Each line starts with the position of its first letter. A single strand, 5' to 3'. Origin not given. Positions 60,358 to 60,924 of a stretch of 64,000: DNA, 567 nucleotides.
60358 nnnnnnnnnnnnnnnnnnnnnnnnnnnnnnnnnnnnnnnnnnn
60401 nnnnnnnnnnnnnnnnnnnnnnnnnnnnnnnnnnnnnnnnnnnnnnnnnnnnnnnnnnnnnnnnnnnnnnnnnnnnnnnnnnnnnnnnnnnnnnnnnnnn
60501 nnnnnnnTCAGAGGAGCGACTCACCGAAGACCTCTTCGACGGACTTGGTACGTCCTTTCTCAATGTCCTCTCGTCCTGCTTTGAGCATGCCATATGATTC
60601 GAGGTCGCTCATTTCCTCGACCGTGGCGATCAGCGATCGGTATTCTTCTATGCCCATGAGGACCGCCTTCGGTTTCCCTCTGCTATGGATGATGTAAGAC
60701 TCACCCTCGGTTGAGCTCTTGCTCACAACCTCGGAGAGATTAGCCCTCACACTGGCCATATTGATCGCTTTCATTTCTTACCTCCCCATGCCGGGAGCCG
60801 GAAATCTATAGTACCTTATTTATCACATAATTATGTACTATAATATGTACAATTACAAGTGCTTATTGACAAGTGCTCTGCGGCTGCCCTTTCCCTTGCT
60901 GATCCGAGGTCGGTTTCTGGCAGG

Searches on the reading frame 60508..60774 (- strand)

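Call 92: search_protein_families(library=pfam, proteins=[window:60508-60774:-], max_evalue=0.0001)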
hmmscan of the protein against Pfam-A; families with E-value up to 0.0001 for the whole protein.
window:60508-60774:- (88 aa): 1 family
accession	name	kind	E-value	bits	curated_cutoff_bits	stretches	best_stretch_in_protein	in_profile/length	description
PF02604.26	PhdYeFM_antitox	-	5.4e-15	55.4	29.8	1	1-60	1-60/74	Antitoxin Phd_YefM, type II toxin-antitoxin system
